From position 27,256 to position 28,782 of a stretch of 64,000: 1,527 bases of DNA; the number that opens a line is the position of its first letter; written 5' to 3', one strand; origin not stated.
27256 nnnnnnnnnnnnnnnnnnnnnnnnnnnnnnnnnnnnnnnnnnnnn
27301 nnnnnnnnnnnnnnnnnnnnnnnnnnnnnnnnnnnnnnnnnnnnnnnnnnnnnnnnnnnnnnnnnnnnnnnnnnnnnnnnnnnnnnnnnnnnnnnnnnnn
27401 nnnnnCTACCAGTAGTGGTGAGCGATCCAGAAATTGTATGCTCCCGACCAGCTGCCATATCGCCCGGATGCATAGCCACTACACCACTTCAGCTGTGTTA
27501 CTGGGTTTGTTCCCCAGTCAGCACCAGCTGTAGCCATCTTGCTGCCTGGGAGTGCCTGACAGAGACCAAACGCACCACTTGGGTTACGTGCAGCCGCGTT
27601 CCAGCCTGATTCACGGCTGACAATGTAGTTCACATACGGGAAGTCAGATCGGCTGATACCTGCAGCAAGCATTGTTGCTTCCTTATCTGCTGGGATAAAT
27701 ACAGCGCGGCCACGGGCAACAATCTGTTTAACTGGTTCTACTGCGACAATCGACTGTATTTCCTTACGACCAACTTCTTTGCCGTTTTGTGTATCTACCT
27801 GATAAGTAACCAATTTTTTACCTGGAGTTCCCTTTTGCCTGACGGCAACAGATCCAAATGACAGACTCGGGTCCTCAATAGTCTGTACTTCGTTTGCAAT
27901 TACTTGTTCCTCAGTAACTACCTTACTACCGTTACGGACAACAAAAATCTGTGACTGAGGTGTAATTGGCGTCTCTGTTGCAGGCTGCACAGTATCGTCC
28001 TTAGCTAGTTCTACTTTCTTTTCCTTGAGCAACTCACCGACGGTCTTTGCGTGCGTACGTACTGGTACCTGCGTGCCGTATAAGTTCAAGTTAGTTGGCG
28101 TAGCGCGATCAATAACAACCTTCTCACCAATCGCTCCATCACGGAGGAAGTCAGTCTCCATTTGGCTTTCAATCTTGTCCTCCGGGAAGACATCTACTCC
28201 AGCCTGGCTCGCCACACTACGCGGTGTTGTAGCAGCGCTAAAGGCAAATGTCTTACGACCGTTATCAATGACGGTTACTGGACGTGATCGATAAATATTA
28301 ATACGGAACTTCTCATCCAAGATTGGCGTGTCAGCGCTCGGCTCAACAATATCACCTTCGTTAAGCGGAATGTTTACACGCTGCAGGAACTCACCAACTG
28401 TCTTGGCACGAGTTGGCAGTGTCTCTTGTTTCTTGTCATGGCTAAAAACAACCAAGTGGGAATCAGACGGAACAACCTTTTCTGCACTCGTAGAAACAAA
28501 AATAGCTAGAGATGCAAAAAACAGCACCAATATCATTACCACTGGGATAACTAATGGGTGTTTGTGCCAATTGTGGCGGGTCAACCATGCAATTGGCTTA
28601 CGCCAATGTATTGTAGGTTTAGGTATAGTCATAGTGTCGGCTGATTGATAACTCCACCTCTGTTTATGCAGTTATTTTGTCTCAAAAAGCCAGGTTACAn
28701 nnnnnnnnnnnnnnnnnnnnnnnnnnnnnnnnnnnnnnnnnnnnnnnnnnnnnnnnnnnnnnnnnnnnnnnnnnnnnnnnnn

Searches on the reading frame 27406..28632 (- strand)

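Call 74: search_protein_families(library=pfam, proteins=[window:27406-28632:-], max_evalue=0.001)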
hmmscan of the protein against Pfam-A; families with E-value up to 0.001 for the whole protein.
window:27406-28632:- (408 aa): 2 families
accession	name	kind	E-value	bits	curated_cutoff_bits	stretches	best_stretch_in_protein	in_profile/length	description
PF03990.20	DUF348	-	2.7e-22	78.6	24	2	186-218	7-39/41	G5-linked-Ubiquitin-like domain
PF07501.17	G5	-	4.9e-19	68.8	23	1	237-308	2-73/75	G5 domain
